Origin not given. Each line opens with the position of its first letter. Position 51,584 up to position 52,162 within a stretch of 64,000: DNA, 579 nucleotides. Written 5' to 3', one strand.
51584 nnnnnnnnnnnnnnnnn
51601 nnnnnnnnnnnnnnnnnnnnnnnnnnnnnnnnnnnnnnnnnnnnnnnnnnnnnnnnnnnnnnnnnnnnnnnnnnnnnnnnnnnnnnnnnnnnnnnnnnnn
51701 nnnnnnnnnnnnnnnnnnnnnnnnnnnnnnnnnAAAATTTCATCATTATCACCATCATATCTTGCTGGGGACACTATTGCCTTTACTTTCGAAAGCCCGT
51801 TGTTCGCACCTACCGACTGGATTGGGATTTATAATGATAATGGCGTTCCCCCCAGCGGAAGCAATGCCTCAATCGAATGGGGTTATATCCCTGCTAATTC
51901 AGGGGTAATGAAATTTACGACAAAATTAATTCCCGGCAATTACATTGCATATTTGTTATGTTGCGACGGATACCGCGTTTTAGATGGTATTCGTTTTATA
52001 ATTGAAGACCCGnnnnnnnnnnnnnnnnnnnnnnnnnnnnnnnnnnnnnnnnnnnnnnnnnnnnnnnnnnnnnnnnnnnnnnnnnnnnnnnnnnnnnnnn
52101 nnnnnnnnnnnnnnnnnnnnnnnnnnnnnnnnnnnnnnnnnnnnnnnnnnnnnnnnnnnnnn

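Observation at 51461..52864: Five tandem copies of an unassigned ~95-aa module with invariant DWIGIY and a vicinal Cys-Cys, in the SGBP slot of a SusCD locus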

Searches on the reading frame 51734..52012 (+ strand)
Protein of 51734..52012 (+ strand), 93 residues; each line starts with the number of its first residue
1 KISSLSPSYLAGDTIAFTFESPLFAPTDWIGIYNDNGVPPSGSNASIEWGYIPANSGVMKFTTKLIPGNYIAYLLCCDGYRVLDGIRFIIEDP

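Call 15: search_solved_structures(query=A2, max_evalue=10, show_alignments=4)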
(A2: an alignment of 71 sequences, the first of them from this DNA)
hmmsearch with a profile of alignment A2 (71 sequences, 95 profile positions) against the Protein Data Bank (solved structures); distinct sequences matched with E-value up to 10: 5.
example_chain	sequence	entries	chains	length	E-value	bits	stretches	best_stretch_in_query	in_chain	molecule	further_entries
9qks_G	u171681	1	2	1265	0.71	13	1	42-76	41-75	ESX secretion system protein YukB,Green fluorescent protein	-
3vvv_A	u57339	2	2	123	0.73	12.9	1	8-55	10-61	Calcium-binding and coiled-coil domain-containing protein 2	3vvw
5z7l_A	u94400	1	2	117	0.79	12.8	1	7-56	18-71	Calcium-binding and coiled-coil domain-containing protein 2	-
9edo_A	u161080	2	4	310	0.81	12.8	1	30-73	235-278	VP1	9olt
2lfe_A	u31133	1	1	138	1.2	12.3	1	15-44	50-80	E3 ubiquitin-protein ligase HECW2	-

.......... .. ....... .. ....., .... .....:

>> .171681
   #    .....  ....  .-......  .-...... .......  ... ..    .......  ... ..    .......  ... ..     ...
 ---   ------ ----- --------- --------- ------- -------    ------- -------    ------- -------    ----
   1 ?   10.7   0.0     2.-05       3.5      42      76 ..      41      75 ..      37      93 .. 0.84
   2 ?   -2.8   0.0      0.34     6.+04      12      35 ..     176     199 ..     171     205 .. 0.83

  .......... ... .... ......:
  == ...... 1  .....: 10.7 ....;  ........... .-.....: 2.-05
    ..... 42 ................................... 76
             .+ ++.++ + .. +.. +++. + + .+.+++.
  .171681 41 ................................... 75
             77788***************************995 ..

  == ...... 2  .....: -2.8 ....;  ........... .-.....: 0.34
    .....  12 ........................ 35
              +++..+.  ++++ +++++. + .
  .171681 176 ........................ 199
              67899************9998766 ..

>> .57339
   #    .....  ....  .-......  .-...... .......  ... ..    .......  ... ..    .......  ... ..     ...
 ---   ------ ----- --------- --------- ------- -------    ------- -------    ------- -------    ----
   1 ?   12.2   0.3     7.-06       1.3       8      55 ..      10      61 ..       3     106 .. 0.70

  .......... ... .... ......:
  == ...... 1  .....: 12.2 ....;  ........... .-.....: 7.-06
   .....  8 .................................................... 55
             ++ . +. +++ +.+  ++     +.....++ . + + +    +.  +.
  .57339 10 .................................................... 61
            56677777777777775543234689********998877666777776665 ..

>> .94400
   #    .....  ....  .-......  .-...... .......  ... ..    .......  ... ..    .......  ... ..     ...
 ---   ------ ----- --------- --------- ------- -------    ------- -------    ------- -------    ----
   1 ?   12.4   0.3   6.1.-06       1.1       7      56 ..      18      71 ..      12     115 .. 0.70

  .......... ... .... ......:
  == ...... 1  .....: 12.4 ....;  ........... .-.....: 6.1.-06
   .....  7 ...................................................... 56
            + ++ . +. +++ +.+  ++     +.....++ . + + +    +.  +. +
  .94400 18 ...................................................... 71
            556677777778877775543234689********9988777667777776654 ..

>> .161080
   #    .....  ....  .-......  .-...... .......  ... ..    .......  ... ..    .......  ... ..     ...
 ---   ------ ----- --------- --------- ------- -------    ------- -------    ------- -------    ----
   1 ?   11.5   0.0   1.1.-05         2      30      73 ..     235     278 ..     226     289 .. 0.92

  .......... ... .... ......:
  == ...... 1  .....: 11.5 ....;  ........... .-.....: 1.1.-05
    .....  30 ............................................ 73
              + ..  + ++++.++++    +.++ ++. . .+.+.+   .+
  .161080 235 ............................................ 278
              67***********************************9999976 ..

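Call 20: predict_structure(alignment_id=A2)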
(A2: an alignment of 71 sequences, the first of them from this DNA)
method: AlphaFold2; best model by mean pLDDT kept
length: 93 residues; sequences in the alignment: 71
mean_pLDDT: 95.8   pTM: 0.86
mean pLDDT of the five models: 95.8, 95.6, 95.6, 95.6, 95.4
residues with pLDDT >= 90: 84; 70-90: 9; 50-70: 0; < 50: 0
segments of 3 or more residues with pLDDT < 50: none
pLDDT, mean of each block of 10 residues (from residue 1): 96 97 97 92 92 98 97 96 97 91
secondary structure, 60 per line:
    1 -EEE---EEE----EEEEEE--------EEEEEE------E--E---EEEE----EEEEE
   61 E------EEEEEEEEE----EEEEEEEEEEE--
elements in order: E2-4 E8-10 E15-20 E29-34 E48-51 E56-61 E68-76 E81-91
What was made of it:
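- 51725..52012 (+): Module 2 (residues 113-208). CC at 191-192 (nt 51959-51964). The single-module AF2 model has pLDDT 95.8 and eight strands; the first Cys is the last residue of strand F and the second begins the C-D-G-Y turn (call 20).
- Fold: the single-module AF2 model has pLDDT 95.8 and eight strands (call 20).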

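Call 23: fold_search(model_id=the predicted structure, library=pdb)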
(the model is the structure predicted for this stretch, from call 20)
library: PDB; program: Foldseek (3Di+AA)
matches with E <= 10: 1747; with E <= 0.001: 0
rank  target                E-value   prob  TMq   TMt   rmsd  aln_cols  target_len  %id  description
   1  2p9r_B                2.3e-03  1.00  0.61  0.59   5.2       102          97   15  Human alpha2-macroglogulin is composed of multiple domains, as predicted by homology with complement component C3 (released 2007-08-21)
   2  2p9r_A                4.1e-03  1.00  0.63  0.59   4.3       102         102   16  Human alpha2-macroglogulin is composed of multiple domains, as predicted by homology with complement component C3 (released 2007-08-21)
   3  2fcb                  1.2e-02  1.00  0.51  0.32   4.3        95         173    9  HUMAN FC GAMMA RECEPTOR IIB ECTODOMAIN (CD32) (released 2000-03-01)
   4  5cj8                  1.2e-02  1.00  0.52  0.31   4.4       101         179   10  Human Osteoclast Associated Receptor (OSCAR) extracellular domain (released 2016-01-20)
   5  8z0t_A                1.4e-02  1.00  0.47  0.30   4.9        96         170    8  Structure of the human ige-fc bound to its high affinity receptor fc(epsilon) (released 2024-07-10)
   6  6dht                  1.7e-02  1.00  0.63  0.12   4.3       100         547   14  Bacteroides ovatus GH9 Bacova_02649 (released 2019-04-03)
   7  5mn2_A                1.7e-02  1.00  0.53  0.33   4.1        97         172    8  Cocrystal structure of Fc gamma receptor IIIa interacting with Affimer G3, a specific binding protein which blocks IgG (released 2017-12-13)
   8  8dky_A                1.7e-02  0.99  0.51  0.35   5.5       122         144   16  Crystal structure of the Aquifex aeolicus Wzt Carbohydrate Binding Domain bound to 3-O-methyl-D-mannose (released 2022-09-21)
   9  9l4h_D                1.8e-02  1.00  0.49  0.30   4.5        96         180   11  Crystal structure of HLA-C*14:03 complexed with KIR2DL2 (released 2025-12-24)
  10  8j9f_A                1.8e-02  0.99  0.49  0.08   7.8       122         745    7  Structure of STG-hydrolyzing beta-glucosidase 1 (PSTG1) (released 2024-04-10)
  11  3wn5_F                1.9e-02  1.00  0.49  0.32   4.7        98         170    9  Crystal structure of asymmetrically engineered Fc variant in complex with FcgRIIIa (released 2014-11-19)
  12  3p2t                  1.9e-02  0.99  0.50  0.30   4.4       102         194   14  Crystal Structure of Leukocyte Ig-like Receptor LILRB4 (ILT3/LIR-5/CD85k) (released 2011-03-30)
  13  1fnl                  2.1e-02  1.00  0.51  0.32   4.3        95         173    8  CRYSTAL STRUCTURE OF THE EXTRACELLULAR DOMAIN OF A HUMAN FCGRIII (released 2000-11-22)
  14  1m4k                  2.2e-02  1.00  0.53  0.31   4.3       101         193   13  Crystal structure of the human natural killer cell activator receptor KIR2DS2 (CD158j) (released 2003-04-15)
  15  1j86_B                2.2e-02  1.00  0.47  0.30   4.8        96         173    8  HUMAN HIGH AFFINITY FC RECEPTOR FC(EPSILON)RI(ALPHA), MONOCLINIC CRYSTAL FORM 2 (released 2001-08-29)
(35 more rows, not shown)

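Call 25: search_protein_families(library=pfam, alignment_id=A2, max_evalue=1)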
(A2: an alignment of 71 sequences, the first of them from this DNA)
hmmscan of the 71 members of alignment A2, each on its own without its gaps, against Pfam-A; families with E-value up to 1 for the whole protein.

A. member 1, seq(93 aa): 1 family
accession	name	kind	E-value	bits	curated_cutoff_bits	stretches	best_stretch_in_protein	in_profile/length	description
PF14524.12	Wzt_C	-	0.27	11.6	30.4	1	15-76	38-105/143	Wzt C-terminal domain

B. families by the number of members that match (of 71 scanned): 27 families (the first 25 are shown)
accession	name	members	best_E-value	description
PF17751.7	SKICH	37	2.7e-05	SKICH domain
PF16562.11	HECW_N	11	0.039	N-terminal domain of E3 ubiquitin-protein ligase HECW1 and 2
PF07495.19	Y_Y_Y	10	0.0015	Y_Y_Y domain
PF20608.4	Phage_tube_C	4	0.072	Phage tail tube protein C-terminal domain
PF04151.21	PPC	2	0.016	Bacterial pre-peptidase C-terminal domain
PF19414.4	Astro_p19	2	0.12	Astrovirus p19 protein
PF17802.7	SpaA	2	0.13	Prealbumin-like fold domain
PF10342.15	Kre9_KNH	1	0.0068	Kre9/KNH-like N-terminal Ig-like domain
PF22346.2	CARDS_D3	1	0.0085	ADP-ribosylating toxin CARDS, C-terminal beta-trefoil domain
PF10180.14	WKF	1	0.0086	WKF domain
PF14717.12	DUF4465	1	0.012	Domain of unknown function (DUF4465)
PF17210.9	SdrD_B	1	0.022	SdrD B-like domain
PF07550.17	Shr-like_HID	1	0.03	Heme-binding protein Shr-like, Hb-interacting domain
PF01600.21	CoV_S1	1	0.044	Coronavirus spike glycoprotein S1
PF02563.21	Poly_export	1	0.055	Polysaccharide biosynthesis/export protein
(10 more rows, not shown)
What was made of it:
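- On SKICH domain family (Pfam PF17751): 37 of 71 single repeats hit at E < 1, the best at 2.7e-5 (call 25).
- Closest known: SKICH domain. Same: 37 of 71 single repeats hit SKICH at E < 1 (call 25).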

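Call 46: search_protein_representatives(alignment_id=A2)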
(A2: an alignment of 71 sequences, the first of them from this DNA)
Query: 71 sequences, 95 profile positions. Proteins with E-value up to 0.001 (for the whole library): 3944; up to 1e-10: 1767; up to 1e-30: 259. The best 150 are listed.
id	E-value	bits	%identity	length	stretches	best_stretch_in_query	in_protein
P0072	6.9e-172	574.0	-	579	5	2-93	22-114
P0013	3.2e-155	520.6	-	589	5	2-94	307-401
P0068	9.6e-147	493.4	-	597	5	2-92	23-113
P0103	4.5e-138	465.6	-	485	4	3-94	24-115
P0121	3.9e-108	369.7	-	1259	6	3-92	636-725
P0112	3.2e-107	366.7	-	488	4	3-94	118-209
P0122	6.9e-96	330.4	-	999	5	3-92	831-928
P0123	2.4e-94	325.4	-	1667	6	3-94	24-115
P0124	2.6e-77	270.9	-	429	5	4-93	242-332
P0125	1.5e-72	255.6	-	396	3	2-93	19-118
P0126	3.3e-72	254.5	-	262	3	2-93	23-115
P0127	3.8e-71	251.1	-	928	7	3-93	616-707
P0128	8.7e-71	249.9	-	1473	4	3-94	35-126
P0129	1.1e-70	249.6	-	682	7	6-92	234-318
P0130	2.9e-70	248.3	-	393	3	10-93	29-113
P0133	4.5e-68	241.2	-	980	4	3-93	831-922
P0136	4.5e-65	231.6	-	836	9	4-92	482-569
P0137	5.1e-65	231.4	-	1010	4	5-93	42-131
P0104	6.4e-64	227.9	-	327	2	3-94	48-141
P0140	2.0e-63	226.4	-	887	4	3-93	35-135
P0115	1.3e-62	223.7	-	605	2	3-94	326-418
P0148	6.5e-56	202.3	-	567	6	3-94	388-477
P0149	3.2e-55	200.1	-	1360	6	3-93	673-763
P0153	7.9e-55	198.8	-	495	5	2-94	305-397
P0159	1.2e-53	195.0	-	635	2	3-93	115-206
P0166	9.2e-50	182.5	-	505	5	3-93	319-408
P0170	6.3e-49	179.9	-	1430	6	4-92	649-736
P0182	1.3e-46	172.4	-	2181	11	5-76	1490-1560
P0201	5.8e-44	164.0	-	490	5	3-93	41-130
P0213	3.7e-42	158.2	-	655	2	4-93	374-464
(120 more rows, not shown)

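Call 49: search_protein_families(library=pfam, proteins=[P0121, P0122, P0123, P0127, P0128, P0133, P0137, P0140, P0129], max_evalue=0.0001)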
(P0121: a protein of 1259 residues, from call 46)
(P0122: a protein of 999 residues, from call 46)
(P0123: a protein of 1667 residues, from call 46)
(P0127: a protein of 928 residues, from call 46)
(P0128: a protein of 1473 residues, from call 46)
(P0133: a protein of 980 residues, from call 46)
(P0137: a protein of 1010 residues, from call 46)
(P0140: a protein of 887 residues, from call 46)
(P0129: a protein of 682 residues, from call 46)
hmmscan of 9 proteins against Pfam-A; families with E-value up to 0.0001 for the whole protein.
P0121 (1259 aa): 7 families
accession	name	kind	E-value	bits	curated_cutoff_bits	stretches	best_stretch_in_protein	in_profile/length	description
PF16656.11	Pur_ac_phosph_N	-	3.2e-19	69.7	30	1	28-110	9-93/93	Purple acid Phosphatase, N-terminal domain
PF17751.7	SKICH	-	7.2e-14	52.6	23.4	0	942-991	15-69/103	SKICH domain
PF16562.11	HECW_N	-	1.3e-08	35.4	26.7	0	1027-1068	16-60/120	N-terminal domain of E3 ubiquitin-protein ligase HECW1 and 2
PF17808.7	fn3_PAP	-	4.2e-07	30.5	33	0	552-586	15-45/118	Fn3-like domain from Purple Acid Phosphatase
PF20608.4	Phage_tube_C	-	4.8e-05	24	24.1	0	985-1017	45-76/82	Phage tail tube protein C-terminal domain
PF00149.33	Metallophos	-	4.9e-05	24.3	21.5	0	122-321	2-190/191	Calcineurin-like phosphoesterase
PF17210.9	SdrD_B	-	5.8e-05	23.7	29.7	0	594-623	44-72/112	SdrD B-like domain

P0122 (999 aa): 1 family
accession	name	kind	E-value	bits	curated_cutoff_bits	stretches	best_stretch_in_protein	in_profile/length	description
PF17751.7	SKICH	-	2.6e-18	66.9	23.4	0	833-898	3-69/103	SKICH domain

P0123 (1667 aa): 8 families
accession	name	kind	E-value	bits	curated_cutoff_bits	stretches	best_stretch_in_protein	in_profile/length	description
PF17963.7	Big_9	-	9.7e-54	180.7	23.6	3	214-299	1-89/89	Bacterial Ig domain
PF17892.7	Cadherin_5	-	2.9e-31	107.6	26.5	3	214-300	2-97/98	Cadherin-like domain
PF17803.7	Cadherin_4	-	4e-23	82.2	25.1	2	506-557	9-65/71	Bacterial cadherin-like domain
PF03415.19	Peptidase_C11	-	5.7e-15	56.2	25.8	1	889-1238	1-310/359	Clostripain family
PF16184.11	Cadherin_3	-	9.4e-10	38.9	25.5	0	218-300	2-106/106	Cadherin-like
PF17751.7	SKICH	-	1.1e-07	32.7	23.4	0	29-61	6-41/103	SKICH domain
PF07495.19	Y_Y_Y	-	9.2e-06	25.9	26.6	0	655-682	26-52/65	Y_Y_Y domain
PF05345.18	He_PIG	-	1.2e-05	26.1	24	0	519-594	12-95/96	Putative Ig domain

P0127 (928 aa): 4 families
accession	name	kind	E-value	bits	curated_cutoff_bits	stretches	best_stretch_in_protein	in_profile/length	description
PF17808.7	fn3_PAP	-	1.7e-16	60.8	33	0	350-376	19-45/118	Fn3-like domain from Purple Acid Phosphatase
PF17751.7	SKICH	-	2.4e-09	38.1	23.4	0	810-840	7-40/103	SKICH domain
PF18449.8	Endotoxin_C2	-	8.3e-09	36.3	30.7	0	593-620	13-40/63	Pesticidal crystal protein Cry1Aa, domain IV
PF18496.6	ColG_sub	-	1.1e-06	29.3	27.8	0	549-596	45-94/117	Collagenase G catalytic helper subdomain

P0128 (1473 aa): 7 families
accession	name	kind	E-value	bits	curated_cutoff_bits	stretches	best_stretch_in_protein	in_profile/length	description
PF17963.7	Big_9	-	5.8e-55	184.6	23.6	3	514-599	1-89/89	Bacterial Ig domain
PF17803.7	Cadherin_4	-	1e-36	125.7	25.1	3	504-563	1-65/71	Bacterial cadherin-like domain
PF17892.7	Cadherin_5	-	1.3e-34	118.4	26.5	3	514-600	2-97/98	Cadherin-like domain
PF03415.19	Peptidase_C11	-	9.3e-32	111.4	25.8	1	721-1079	1-315/359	Clostripain family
PF17751.7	SKICH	-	2.4e-09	38.1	23.4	0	37-77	3-46/103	SKICH domain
PF16184.11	Cadherin_3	-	1.2e-06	28.9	25.5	0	565-599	71-105/106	Cadherin-like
PF16562.11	HECW_N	-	3.2e-06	27.6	26.7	0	629-665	39-76/120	N-terminal domain of E3 ubiquitin-protein ligase HECW1 and 2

P0133 (980 aa): 5 families
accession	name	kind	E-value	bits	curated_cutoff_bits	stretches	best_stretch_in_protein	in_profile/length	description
PF16656.11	Pur_ac_phosph_N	-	9.6e-16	58.6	30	1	29-115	2-93/93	Purple acid Phosphatase, N-terminal domain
PF00149.33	Metallophos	-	2.2e-10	41.7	21.5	1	127-326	2-189/191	Calcineurin-like phosphoesterase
PF17751.7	SKICH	-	1.7e-08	35.3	23.4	0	856-870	29-43/103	SKICH domain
PF16655.11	PhoD_N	-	1e-06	29.6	30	1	56-115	29-90/90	PhoD-like phosphatase, N-terminal domain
PF16562.11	HECW_N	-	8.3e-05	23.1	26.7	0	642-726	17-96/120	N-terminal domain of E3 ubiquitin-protein ligase HECW1 and 2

P0137 (1010 aa): 2 families
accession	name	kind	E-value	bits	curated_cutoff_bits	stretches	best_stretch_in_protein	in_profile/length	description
PF17751.7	SKICH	-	5.6e-07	30.5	23.4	0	476-489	30-43/103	SKICH domain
PF13205.12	Big_5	-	8.9e-05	23.6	23.6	0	239-327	3-89/105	Bacterial Ig-like domain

P0140 (887 aa): 1 family
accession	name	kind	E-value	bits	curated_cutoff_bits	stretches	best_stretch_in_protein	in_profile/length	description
PF17751.7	SKICH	-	5.5e-09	36.9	23.4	0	352-440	7-98/103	SKICH domain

P0129 (682 aa): 6 families
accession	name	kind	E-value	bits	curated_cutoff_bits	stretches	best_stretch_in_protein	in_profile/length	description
PF17802.7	SpaA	-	8.7e-17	61.5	23.1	0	282-320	40-79/91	Prealbumin-like fold domain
PF07495.19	Y_Y_Y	-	2.2e-13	50.3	26.6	0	365-392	19-45/65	Y_Y_Y domain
PF04151.21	PPC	-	1.8e-07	32.4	25.9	0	518-572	14-67/70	Bacterial pre-peptidase C-terminal domain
PF14686.12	fn3_3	-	2.8e-07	30.7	24.4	0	180-212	23-54/75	Polysaccharide lyase family 4, domain II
PF17210.9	SdrD_B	-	1.3e-06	29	29.7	0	371-396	44-69/112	SdrD B-like domain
PF05209.18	MinC_N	-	4e-05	24.1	27.3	0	327-353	33-59/71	Septum formation inhibitor MinC, N-terminal domain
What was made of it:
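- On SKICH domain family (Pfam PF17751): Relatives score up to 66.9 bits (P0122, call 49).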

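Call 51: list_cluster_members(proteins=[P0153, P0148, P0136, P0129, P0122, P0121, P0123, P0127, P0166, P0201])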
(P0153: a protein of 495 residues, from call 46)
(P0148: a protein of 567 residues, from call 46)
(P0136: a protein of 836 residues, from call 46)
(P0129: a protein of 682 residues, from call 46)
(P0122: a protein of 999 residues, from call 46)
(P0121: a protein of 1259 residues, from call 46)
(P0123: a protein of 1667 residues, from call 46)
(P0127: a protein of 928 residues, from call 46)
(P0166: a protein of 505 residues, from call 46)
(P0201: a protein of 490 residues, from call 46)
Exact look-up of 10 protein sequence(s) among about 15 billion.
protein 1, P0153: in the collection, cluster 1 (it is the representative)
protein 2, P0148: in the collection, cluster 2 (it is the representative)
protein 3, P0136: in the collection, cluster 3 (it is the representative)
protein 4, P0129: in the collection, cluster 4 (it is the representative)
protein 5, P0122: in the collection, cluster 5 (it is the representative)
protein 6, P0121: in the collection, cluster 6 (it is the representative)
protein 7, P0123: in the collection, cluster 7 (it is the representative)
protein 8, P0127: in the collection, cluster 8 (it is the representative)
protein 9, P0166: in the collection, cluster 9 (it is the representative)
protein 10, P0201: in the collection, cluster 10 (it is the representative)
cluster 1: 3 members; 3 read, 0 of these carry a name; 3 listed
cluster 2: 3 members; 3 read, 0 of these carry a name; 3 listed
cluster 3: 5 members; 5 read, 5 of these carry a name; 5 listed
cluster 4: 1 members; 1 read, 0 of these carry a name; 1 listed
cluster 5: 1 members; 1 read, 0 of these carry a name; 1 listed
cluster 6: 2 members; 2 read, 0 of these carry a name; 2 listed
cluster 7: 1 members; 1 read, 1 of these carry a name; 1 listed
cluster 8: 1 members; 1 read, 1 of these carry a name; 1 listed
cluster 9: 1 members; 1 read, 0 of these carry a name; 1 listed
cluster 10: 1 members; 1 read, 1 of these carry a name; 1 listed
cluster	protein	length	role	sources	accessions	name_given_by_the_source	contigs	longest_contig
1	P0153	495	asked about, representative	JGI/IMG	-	-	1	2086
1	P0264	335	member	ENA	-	-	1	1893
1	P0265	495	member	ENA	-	-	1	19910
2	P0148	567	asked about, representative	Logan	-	-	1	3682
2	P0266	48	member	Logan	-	-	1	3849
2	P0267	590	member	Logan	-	-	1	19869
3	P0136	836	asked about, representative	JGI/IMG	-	predicted dinucleotide-binding enzyme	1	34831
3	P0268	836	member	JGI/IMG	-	hypothetical protein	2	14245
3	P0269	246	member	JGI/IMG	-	hypothetical protein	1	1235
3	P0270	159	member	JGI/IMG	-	hypothetical protein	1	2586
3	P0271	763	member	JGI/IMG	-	hypothetical protein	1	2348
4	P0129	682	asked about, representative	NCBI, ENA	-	-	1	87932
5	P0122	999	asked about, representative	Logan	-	-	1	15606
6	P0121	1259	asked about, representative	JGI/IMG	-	-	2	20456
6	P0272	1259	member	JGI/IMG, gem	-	-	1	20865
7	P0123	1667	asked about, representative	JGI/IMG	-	hypothetical protein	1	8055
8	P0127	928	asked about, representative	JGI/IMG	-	hypothetical protein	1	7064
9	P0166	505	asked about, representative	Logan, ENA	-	-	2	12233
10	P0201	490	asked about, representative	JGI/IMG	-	hypothetical protein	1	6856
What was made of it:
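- Tried and rejected: Source names for wide-family representatives were uninformative: 'hypothetical protein' or nothing (call 51).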

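Call 52: find_encoding_contigs(protein=P0265, flank=8000, max_places=1)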
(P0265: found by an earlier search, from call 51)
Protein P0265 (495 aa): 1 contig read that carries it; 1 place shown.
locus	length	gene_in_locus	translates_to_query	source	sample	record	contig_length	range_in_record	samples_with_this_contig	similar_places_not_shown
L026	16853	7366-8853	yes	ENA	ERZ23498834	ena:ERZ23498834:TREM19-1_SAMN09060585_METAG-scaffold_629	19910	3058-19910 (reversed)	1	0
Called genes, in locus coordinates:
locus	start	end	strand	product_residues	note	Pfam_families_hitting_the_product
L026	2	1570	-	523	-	?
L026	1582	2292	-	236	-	PF13649:Methyltransf_25 (faint), PF02390:Methyltransf_4 (weak), PF13847:Methyltransf_31 (weak)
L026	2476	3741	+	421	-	PF01943:Polysacc_synt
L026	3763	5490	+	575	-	PF12481:DUF3700 (faint), PF13537:GATase_7, PF13522:GATase_6, PF00733:Asn_synthase, PF06508:QueC (faint)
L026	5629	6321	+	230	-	-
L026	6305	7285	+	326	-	PF01757:Acyl_transf_3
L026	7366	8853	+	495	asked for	PF17751:SKICH (faint), PF17808:fn3_PAP (faint), PF17802:SpaA (faint), PF07495:Y_Y_Y (faint), PF13620:CarboxypepD_reg (faint), PF25846:YmzB (faint)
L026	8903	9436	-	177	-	PF13302:Acetyltransf_3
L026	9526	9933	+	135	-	PF00903:Glyoxalase, PF13468:Glyoxalase_3 (weak), PF13669:Glyoxalase_4 (faint)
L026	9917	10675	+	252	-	PF01791:DeoC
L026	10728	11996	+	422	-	PF01943:Polysacc_synt, PF13440:Polysacc_synt_3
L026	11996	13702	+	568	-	PF00171:Aldedh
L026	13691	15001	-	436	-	PF08241:Methyltransf_11 (faint), PF13649:Methyltransf_25 (faint)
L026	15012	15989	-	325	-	PF14897:EpsG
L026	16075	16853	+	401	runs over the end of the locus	-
